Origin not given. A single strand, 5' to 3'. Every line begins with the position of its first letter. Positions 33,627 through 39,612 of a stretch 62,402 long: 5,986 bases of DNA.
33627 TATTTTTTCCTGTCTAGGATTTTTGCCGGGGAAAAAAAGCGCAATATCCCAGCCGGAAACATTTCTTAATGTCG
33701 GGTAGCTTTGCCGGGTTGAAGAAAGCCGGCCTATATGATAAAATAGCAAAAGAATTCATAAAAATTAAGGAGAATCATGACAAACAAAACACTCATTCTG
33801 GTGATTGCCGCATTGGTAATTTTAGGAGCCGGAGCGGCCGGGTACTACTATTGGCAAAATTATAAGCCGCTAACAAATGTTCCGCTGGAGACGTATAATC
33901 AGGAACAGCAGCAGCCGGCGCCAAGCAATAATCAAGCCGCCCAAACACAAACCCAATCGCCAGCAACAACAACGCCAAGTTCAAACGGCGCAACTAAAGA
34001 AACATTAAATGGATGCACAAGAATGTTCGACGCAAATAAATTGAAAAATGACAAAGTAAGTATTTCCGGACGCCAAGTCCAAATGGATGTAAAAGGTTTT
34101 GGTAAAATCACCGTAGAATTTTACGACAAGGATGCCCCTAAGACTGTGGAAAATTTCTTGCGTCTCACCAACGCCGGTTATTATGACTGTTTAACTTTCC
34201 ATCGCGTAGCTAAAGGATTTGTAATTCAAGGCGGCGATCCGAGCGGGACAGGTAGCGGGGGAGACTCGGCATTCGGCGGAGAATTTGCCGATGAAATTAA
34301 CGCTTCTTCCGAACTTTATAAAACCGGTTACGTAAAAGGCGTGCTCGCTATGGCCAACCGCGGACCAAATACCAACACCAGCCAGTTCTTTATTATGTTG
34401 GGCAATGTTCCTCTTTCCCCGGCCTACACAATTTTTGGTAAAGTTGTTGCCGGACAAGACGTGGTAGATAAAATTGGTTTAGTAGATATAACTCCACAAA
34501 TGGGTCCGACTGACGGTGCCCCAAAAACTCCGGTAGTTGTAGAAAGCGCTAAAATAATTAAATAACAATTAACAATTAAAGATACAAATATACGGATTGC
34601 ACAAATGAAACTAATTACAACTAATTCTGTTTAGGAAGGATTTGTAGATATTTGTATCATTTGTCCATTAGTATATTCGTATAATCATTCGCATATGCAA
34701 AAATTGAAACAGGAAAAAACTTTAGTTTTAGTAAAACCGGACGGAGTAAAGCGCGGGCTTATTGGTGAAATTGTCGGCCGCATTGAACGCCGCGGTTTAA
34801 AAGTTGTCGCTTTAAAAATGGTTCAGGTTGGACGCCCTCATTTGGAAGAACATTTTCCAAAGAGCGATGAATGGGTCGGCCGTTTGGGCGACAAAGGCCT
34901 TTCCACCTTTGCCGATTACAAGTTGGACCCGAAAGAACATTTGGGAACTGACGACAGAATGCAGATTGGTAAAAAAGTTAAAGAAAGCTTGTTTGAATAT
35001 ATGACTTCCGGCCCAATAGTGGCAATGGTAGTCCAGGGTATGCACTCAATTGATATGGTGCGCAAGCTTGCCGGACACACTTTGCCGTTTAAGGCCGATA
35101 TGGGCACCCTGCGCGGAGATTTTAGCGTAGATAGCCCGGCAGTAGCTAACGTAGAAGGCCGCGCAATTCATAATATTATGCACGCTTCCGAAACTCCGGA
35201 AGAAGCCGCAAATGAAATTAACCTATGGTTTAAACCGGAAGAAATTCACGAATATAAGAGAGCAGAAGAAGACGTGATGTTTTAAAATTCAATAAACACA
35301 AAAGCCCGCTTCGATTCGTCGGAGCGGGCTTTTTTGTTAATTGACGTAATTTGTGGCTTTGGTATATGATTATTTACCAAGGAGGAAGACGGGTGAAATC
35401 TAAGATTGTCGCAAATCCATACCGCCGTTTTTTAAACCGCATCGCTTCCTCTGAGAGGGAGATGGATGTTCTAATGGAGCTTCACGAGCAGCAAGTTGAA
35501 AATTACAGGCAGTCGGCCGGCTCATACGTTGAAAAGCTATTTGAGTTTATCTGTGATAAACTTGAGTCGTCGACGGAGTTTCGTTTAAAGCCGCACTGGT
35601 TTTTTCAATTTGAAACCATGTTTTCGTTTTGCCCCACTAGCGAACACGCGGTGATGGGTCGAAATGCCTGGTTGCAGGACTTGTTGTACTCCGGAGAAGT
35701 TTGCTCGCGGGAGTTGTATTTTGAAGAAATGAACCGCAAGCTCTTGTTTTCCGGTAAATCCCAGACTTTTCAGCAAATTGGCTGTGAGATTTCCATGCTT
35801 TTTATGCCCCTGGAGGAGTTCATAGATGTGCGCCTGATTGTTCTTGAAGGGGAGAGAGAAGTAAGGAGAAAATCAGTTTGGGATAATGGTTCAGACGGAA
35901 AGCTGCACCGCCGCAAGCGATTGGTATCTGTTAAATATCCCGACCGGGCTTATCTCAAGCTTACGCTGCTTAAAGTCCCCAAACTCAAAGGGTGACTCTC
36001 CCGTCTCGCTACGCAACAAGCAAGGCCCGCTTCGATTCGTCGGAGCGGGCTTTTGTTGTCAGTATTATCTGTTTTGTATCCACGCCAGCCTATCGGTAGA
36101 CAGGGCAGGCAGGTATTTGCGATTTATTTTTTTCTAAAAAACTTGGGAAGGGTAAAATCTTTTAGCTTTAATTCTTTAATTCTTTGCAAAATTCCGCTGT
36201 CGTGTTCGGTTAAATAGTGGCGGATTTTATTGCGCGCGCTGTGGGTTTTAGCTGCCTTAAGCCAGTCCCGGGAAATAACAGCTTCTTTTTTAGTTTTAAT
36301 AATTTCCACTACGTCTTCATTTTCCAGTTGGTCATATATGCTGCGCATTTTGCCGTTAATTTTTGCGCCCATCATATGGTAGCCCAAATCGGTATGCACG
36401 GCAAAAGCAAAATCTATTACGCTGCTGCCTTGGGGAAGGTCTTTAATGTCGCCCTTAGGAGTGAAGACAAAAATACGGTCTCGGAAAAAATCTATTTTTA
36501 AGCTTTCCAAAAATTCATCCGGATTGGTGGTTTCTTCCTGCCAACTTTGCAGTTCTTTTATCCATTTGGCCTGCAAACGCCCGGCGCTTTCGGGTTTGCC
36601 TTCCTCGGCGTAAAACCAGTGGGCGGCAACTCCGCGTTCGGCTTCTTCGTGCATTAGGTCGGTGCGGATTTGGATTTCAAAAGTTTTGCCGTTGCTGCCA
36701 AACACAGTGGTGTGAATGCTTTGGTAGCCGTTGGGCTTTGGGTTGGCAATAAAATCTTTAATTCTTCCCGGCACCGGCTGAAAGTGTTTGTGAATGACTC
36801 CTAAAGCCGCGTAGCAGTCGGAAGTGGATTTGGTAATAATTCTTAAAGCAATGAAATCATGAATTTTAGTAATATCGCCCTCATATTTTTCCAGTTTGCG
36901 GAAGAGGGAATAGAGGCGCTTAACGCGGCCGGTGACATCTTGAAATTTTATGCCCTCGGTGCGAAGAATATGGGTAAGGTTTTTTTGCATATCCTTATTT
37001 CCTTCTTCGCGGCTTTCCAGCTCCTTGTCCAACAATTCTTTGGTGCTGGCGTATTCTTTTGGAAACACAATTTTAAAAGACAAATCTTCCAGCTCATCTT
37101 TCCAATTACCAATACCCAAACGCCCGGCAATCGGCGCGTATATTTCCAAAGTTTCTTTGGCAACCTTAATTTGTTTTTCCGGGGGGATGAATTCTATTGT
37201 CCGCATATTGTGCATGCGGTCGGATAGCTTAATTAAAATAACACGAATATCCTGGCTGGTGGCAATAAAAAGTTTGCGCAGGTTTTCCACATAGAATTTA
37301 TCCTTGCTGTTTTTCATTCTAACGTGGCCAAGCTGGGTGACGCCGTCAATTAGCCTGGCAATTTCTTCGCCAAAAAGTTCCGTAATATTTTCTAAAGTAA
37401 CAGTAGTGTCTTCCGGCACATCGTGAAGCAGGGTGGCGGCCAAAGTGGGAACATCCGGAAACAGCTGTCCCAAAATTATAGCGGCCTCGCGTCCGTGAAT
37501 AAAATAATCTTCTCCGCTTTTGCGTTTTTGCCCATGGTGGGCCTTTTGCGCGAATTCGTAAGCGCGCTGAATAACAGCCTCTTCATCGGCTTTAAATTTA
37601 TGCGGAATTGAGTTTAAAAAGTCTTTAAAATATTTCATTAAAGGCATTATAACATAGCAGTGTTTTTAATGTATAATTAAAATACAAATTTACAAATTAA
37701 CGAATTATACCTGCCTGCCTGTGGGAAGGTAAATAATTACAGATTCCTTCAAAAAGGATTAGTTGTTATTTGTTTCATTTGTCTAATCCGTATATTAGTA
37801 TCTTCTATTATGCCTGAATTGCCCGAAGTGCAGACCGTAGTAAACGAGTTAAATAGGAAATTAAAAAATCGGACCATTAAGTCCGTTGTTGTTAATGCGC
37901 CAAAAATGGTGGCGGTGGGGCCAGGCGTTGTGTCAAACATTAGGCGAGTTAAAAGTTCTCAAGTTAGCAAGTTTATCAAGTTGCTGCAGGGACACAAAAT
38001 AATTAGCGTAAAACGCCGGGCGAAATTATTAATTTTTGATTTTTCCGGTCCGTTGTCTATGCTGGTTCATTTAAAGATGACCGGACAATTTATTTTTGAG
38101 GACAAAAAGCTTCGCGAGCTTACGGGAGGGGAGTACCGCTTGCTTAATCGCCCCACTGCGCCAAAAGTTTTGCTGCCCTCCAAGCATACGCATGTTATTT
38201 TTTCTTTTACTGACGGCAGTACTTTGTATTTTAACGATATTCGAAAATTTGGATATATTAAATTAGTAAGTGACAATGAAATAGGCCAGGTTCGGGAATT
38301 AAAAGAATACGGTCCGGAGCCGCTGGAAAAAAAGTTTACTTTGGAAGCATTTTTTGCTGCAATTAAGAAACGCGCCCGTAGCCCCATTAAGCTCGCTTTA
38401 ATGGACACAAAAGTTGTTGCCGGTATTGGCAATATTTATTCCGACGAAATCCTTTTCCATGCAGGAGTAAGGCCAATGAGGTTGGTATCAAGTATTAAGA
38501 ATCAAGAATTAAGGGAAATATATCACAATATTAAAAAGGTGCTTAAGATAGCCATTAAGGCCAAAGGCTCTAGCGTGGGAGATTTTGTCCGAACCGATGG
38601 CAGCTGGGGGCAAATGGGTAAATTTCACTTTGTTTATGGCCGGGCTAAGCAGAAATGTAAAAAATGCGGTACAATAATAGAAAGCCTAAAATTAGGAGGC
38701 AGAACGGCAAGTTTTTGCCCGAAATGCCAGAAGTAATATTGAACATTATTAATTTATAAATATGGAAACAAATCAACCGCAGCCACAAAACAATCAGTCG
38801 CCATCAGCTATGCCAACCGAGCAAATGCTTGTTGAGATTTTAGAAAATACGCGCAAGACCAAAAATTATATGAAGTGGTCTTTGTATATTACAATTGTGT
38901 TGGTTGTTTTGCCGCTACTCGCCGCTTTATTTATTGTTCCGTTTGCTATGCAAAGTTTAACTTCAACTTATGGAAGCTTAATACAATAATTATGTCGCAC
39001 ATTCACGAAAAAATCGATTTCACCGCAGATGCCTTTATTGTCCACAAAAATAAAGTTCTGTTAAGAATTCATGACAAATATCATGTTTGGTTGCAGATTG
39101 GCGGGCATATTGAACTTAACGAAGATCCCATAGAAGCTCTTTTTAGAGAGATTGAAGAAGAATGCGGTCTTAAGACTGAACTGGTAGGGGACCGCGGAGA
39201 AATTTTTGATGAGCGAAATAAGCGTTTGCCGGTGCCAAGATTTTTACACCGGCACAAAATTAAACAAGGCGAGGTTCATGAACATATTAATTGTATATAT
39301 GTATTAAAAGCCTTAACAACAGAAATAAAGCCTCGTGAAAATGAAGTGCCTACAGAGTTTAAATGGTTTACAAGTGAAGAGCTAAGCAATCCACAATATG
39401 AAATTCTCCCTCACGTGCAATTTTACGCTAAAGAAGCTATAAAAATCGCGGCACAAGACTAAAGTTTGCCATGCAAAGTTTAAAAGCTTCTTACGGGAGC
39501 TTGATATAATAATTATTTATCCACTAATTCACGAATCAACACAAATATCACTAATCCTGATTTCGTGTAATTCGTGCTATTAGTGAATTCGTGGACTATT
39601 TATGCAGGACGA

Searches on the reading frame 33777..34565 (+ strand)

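Call 70: search_protein_families(library=pfam, proteins=[window:33777-34565:+], max_evalue=0.0001)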
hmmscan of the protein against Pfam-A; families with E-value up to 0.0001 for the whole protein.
window:33777-34565:+ (262 aa): 1 family
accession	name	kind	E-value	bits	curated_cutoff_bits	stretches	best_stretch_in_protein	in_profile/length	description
PF00160.26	Pro_isomerase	-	4.4e-41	141.2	21.7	1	101-259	2-158/159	Cyclophilin type peptidyl-prolyl cis-trans isomerase/CLD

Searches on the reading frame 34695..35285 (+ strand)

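Call 70: search_protein_families(library=pfam, proteins=[window:34695-35285:+], max_evalue=0.0001)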
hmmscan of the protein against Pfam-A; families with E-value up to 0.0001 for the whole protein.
window:34695-35285:+ (196 aa): 1 family
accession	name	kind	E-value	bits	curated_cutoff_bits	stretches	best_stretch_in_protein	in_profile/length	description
PF00334.24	NDK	-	1.3e-38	132.4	27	2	92-184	53-135/135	Nucleoside diphosphate kinase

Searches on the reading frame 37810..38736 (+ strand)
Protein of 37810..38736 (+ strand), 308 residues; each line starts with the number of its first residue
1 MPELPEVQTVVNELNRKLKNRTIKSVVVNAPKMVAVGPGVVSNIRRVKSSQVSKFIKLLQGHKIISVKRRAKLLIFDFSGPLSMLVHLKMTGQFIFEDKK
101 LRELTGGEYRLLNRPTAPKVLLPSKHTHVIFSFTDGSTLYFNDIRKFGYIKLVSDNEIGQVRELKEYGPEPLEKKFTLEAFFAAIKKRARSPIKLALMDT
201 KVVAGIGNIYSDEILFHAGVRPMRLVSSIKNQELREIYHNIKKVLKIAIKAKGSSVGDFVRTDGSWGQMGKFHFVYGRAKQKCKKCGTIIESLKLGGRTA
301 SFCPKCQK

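Call 70: search_protein_families(library=pfam, proteins=[window:37810-38736:+], max_evalue=0.0001)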
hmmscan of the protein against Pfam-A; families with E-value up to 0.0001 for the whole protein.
window:37810-38736:+ (308 aa): 3 families
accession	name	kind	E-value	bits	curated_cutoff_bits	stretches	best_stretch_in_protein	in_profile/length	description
PF01149.29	Fapy_DNA_glyco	-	1.8e-30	106.4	25.5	1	1-150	1-117/117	Formamidopyrimidine-DNA glycosylase N-terminal domain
PF06831.19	H2TH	-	1e-26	93.2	34.7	1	168-257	2-90/93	Formamidopyrimidine-DNA glycosylase H2TH domain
PF06827.20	zf-FPG_IleRS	-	7.4e-09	35.7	21.3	1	281-308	2-29/30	Zinc finger found in FPG and IleRS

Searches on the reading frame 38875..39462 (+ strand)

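Call 70: search_protein_families(library=pfam, proteins=[window:38875-39462:+], max_evalue=0.0001)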
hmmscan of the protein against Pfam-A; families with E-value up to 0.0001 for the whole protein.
window:38875-39462:+ (195 aa): 1 family
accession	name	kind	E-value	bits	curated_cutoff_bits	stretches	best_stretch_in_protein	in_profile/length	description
PF00293.34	NUDIX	-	8.1e-11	42.5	21.1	1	64-177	21-124/134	NUDIX domain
